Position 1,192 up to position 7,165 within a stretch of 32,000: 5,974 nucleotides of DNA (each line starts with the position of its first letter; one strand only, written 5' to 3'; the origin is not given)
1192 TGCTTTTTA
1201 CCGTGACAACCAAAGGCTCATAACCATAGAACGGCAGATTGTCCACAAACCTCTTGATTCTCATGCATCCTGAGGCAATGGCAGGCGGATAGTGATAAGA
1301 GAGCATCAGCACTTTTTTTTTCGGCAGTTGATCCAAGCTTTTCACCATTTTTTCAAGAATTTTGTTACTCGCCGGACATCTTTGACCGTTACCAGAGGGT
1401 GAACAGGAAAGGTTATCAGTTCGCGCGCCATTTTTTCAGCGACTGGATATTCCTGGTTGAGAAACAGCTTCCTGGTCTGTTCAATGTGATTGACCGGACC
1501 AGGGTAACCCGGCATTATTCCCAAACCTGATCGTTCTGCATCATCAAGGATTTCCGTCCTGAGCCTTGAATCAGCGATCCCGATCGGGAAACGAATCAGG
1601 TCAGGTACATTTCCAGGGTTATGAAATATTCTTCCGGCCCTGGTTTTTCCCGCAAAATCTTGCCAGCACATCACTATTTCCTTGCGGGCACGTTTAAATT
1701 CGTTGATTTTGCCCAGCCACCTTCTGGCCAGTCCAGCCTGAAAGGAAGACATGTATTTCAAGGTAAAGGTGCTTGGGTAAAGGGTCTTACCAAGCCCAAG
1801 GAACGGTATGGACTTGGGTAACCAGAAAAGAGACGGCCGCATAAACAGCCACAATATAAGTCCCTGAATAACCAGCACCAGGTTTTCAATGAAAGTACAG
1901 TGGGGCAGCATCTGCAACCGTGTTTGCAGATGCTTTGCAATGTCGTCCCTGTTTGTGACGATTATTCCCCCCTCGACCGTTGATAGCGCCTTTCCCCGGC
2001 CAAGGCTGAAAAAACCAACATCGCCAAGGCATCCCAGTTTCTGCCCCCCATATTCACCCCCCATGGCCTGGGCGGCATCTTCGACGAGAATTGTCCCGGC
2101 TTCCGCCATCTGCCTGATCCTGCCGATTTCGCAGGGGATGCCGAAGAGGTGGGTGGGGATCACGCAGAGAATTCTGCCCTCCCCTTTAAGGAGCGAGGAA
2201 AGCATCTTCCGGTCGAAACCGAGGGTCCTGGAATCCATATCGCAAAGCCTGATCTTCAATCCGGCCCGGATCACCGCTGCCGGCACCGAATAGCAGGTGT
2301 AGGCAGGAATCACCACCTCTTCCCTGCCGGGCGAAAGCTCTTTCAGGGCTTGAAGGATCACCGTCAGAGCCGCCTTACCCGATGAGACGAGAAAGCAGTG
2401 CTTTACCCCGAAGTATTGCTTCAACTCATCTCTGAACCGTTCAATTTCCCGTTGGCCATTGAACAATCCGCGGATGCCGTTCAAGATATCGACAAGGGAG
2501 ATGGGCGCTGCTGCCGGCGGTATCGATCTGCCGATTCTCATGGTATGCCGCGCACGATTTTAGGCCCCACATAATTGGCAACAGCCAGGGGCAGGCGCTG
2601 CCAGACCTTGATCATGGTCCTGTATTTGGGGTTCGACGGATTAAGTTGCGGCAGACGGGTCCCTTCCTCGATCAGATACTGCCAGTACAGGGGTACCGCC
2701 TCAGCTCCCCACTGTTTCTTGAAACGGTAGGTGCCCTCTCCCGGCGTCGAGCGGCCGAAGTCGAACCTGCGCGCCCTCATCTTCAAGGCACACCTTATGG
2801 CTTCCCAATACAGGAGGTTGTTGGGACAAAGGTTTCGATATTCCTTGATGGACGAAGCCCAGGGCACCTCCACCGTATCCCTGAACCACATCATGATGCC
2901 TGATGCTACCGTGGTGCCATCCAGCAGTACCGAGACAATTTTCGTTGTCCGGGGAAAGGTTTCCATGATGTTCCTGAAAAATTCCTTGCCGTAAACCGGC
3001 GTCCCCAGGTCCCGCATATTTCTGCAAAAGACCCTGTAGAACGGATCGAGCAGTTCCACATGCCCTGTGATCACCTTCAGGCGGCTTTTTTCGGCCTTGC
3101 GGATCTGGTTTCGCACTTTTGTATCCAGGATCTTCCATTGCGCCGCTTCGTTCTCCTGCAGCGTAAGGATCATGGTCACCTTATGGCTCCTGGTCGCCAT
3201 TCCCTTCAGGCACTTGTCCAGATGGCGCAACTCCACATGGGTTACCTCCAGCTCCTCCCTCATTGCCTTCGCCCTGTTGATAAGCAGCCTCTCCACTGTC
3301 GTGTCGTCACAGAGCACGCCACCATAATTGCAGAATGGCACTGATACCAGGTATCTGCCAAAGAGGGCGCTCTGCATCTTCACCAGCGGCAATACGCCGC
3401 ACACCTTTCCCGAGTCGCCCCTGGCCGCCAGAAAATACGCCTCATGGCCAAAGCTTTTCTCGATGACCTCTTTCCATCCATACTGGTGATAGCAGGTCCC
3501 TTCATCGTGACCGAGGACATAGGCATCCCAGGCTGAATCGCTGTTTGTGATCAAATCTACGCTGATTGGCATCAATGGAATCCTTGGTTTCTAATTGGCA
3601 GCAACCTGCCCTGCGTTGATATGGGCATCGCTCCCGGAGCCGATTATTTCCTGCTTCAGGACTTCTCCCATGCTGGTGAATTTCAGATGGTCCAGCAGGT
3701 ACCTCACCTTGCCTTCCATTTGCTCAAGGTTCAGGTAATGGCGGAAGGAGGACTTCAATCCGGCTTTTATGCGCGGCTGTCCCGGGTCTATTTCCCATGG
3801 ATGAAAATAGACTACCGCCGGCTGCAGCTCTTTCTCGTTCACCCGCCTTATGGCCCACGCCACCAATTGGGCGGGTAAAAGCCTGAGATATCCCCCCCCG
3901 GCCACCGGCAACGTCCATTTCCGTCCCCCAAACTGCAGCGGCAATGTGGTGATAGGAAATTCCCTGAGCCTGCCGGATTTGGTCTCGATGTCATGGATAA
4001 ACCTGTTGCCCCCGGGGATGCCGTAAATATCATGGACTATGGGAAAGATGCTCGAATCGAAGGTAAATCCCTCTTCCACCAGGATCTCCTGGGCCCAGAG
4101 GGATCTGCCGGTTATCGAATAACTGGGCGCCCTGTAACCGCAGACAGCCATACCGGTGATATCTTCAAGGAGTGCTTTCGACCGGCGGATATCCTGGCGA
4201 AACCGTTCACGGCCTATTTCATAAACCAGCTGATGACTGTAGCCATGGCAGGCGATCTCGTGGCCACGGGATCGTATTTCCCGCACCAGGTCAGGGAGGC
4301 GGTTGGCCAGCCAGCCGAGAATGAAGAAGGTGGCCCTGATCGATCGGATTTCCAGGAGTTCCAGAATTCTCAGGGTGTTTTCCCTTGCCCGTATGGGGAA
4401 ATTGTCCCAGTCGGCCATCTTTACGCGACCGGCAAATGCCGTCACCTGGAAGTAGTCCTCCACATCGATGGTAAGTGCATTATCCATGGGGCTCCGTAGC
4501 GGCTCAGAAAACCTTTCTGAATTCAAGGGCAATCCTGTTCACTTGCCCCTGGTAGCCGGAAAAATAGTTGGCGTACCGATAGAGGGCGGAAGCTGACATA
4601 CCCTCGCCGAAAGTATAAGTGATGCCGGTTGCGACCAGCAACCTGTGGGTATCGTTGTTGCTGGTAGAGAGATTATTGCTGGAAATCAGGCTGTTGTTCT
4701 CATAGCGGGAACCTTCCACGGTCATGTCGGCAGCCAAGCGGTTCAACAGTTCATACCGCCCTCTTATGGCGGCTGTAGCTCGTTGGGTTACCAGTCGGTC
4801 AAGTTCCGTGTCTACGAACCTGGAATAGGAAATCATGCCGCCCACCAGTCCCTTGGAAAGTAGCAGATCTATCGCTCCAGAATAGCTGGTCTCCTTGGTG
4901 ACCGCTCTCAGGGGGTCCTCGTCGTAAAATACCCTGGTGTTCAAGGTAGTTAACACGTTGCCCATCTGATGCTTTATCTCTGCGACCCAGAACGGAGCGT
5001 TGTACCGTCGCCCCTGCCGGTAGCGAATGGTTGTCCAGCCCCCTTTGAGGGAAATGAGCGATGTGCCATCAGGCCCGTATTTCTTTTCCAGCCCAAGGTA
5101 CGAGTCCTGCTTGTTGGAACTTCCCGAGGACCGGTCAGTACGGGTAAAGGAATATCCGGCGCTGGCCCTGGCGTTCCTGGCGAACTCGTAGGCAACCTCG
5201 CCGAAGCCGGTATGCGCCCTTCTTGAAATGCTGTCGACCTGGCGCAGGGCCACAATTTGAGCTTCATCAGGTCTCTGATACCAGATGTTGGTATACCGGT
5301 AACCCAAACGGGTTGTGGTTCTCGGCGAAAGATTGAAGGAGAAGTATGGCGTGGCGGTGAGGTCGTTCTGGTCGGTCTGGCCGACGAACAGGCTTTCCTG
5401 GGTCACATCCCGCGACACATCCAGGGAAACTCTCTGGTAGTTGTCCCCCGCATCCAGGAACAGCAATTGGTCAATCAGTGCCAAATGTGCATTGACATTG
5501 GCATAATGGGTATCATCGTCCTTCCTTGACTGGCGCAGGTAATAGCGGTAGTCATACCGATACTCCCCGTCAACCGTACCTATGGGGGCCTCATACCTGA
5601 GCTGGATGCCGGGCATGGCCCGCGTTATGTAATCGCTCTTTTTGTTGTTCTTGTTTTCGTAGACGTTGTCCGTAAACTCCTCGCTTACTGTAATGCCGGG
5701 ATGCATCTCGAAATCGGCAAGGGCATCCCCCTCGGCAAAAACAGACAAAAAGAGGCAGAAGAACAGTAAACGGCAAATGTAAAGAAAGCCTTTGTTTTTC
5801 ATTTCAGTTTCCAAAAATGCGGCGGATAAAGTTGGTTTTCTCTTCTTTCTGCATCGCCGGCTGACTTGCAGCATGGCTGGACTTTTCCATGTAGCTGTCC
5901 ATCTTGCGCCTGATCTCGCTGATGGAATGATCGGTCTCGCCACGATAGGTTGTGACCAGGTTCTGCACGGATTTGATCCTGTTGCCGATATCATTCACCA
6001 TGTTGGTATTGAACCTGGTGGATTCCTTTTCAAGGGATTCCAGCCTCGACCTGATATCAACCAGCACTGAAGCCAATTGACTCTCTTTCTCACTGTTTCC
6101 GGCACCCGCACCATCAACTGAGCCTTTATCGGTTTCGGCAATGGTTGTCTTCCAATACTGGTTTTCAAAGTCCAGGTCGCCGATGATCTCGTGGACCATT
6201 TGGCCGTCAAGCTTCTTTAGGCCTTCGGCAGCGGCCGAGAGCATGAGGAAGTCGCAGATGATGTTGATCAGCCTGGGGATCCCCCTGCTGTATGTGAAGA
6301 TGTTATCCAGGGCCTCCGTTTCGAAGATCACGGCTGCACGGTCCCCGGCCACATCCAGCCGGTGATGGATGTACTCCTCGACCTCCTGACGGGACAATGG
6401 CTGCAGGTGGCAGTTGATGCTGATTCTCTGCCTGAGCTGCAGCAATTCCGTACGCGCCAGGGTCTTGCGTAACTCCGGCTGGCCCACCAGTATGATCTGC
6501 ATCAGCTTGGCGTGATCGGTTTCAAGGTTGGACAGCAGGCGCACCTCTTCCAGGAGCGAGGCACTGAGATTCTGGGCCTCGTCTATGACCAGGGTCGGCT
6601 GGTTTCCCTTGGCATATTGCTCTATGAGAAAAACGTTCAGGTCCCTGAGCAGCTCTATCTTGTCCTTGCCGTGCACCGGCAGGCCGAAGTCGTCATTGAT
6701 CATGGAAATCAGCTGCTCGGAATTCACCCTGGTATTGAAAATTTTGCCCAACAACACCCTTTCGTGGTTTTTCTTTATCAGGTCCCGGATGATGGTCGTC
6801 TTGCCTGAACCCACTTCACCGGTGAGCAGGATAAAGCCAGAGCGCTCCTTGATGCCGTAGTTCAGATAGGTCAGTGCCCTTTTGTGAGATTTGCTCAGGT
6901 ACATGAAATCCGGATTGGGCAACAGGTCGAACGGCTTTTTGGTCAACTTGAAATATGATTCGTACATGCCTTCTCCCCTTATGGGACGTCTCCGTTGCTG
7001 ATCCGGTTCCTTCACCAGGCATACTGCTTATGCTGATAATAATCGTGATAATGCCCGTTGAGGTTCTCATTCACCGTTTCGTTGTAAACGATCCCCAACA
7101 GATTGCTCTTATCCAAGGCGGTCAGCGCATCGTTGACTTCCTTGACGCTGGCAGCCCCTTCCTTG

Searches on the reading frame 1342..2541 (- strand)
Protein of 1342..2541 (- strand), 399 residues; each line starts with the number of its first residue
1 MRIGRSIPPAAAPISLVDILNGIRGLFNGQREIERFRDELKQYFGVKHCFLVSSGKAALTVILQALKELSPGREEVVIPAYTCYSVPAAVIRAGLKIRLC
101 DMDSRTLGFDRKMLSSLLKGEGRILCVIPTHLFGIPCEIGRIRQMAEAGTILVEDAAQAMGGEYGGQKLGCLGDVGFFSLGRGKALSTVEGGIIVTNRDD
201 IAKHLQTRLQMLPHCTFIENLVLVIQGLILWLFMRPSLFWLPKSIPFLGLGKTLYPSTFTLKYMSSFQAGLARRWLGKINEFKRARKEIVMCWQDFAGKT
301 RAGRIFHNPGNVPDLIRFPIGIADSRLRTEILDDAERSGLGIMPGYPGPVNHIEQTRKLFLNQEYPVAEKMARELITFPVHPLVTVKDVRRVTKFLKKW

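Call 55: search_protein_families(library=ncbifam, proteins=[window:1342-2541:-], max_evalue=1e-10)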
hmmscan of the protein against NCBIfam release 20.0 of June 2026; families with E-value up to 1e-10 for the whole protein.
window:1342-2541:- (399 aa): 7 families
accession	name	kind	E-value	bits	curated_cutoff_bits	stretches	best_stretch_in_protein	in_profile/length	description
TIGR03588.1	PseC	equivalog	1.1e-35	123.3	423.5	1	32-206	31-208/380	UDP-4-amino-4,6-dideoxy-N-acetyl-beta-L-altrosamine transaminase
TIGR04181.1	NHT_00031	hypoth_equivalog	8e-29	100.6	420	1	33-206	32-218/359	LegC family aminotransferase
NF008687.0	PRK11706.1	equivalog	3.6e-27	95.1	375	1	36-203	36-200/375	dTDP-4-amino-4,6-dideoxygalactose transaminase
TIGR04427.1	PLP_DesI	equivalog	8.7e-25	87.6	650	1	29-206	50-222/390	dTDP-4-dehydro-6-deoxyglucose aminotransferase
NF008658.2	PRK11658.1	equivalog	8.9e-24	83.8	631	1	35-206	37-204/379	UDP-4-amino-4-deoxy-L-arabinose aminotransferase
TIGR02379.1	ECA_wecE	subfamily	9e-22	77.3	434.85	1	39-203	39-201/376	dTDP-4-amino-4,6-dideoxy-D-glucose transaminase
NF011936.0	PRK15407.1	equivalog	2.5e-16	59.4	423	1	31-205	65-244/440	lipopolysaccharide biosynthesis protein RfbH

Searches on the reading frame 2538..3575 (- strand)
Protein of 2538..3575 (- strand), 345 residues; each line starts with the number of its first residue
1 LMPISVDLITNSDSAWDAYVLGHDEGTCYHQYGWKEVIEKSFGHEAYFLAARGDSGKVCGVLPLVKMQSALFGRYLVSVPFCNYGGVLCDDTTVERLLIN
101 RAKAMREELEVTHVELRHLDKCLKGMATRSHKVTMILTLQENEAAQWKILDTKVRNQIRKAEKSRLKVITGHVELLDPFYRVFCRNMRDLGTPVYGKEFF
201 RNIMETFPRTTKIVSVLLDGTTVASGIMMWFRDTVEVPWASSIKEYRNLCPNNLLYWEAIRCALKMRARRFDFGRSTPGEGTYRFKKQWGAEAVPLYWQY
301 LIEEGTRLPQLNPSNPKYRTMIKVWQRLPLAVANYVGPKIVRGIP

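Call 55: search_protein_families(library=ncbifam, proteins=[window:2538-3575:-], max_evalue=1e-10)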
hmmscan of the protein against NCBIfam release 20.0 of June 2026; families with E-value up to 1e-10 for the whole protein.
window:2538-3575:- (345 aa): 1 family
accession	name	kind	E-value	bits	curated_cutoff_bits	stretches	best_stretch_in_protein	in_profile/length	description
TIGR03019.1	pepcterm_femAB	equivalog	5.5e-120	400.3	260.35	1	15-345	2-330/330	FemAB family XrtA/PEP-CTERM system-associated protein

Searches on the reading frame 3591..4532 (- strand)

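Call 13: search_protein_families(library=ncbifam, proteins=[window:3591-4532:-])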
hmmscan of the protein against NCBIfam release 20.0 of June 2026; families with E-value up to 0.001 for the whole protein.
window:3591-4532:- (313 aa): 9 families
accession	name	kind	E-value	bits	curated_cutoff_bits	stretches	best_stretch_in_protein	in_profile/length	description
TIGR03006.1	pepcterm_polyde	equivalog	6.6e-115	382.9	276.2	1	18-292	1-271/272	XrtA system polysaccharide deacetylase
TIGR02764.1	spore_ybaN_pdaB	equivalog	2.6e-18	66.5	237.4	1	50-146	18-114/191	polysaccharide deacetylase family sporulation protein PdaB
TIGR04243.1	nodulat_NodB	equivalog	1e-13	51.3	240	1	53-140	17-104/197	chitooligosaccharide deacetylase NodB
NF045821.1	PgAcgDacpgdA1_Bac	equivalog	2.5e-13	49.6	400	1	53-147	103-198/282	peptidoglycan-N-acetylglucosamine deacetylase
TIGR02884.1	spore_pdaA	equivalog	3.1e-10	40.2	298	1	52-137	51-137/224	delta-lactam-biosynthetic de-N-acetylase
TIGR02873.1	spore_ylxY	hypoth_equivalog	9.5e-10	38.1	391.5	1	51-140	98-187/268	probable sporulation protein, polysaccharide deacetylase family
TIGR03212.1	uraD_N-term-dom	equivalog_domain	1.5e-08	34.1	424.6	1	48-161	74-183/297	allantoinase PuuE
NF045822.1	PgAcgDacpgdA2_Bac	equivalog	6.2e-08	32.3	400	1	35-156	66-187/274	peptidoglycan-N-acetylglucosamine deacetylase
NF045820.1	PgAcgDacpgdA_Strep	equivalog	1.4e-06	27.4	800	1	52-140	282-370/463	peptidoglycan-N-acetylglucosamine deacetylase PgdA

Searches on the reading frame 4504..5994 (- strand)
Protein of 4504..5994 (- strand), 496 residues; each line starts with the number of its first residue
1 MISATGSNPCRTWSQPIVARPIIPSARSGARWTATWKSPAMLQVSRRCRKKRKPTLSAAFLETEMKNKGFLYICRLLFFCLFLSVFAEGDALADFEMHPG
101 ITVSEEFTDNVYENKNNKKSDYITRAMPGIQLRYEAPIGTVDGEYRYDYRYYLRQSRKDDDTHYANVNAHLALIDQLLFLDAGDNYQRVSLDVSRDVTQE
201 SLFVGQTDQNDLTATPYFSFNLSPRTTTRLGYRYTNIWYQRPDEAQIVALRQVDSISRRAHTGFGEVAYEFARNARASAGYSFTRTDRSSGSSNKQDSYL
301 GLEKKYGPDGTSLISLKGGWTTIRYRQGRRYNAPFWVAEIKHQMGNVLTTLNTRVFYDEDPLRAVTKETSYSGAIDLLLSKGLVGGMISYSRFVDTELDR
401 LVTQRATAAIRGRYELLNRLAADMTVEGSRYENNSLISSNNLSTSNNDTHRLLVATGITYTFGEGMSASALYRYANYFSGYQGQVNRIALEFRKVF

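Call 13: search_protein_families(library=ncbifam, proteins=[window:4504-5994:-])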
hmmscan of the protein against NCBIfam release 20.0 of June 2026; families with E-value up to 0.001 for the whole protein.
window:4504-5994:- (496 aa): 1 family
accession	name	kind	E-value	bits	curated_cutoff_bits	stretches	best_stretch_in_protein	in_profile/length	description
TIGR03016.1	pepcterm_hypo_1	hypoth_equivalog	4.7e-48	164.3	90.85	2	93-298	2-227/477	TIGR03016 family PEP-CTERM system-associated outer membrane protein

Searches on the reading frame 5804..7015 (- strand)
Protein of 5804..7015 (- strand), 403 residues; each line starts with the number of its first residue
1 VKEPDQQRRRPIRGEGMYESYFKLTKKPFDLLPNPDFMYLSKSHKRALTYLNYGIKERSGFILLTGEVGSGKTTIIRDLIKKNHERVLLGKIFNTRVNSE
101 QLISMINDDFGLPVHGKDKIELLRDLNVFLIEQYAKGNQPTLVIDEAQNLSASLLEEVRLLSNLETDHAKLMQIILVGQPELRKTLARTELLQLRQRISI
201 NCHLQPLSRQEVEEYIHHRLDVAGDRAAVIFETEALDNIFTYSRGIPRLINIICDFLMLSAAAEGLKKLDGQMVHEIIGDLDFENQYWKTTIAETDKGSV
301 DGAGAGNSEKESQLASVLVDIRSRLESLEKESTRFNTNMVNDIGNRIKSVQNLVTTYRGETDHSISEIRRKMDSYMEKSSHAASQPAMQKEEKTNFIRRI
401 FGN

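Call 13: search_protein_families(library=ncbifam, proteins=[window:5804-7015:-])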
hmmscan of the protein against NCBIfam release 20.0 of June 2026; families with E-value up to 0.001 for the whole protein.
window:5804-7015:- (403 aa): 2 families
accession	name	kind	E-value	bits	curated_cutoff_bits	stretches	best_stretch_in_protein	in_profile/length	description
TIGR03015.1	pepcterm_ATPase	hypoth_equivalog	2.6e-121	404.2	324.5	1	17-284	1-269/269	XrtA/PEP-CTERM system-associated ATPase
NF041000.1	ATPase_ComGA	equivalog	4.5e-05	22.6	300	1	48-83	117-152/267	competence type IV pilus ATPase ComGA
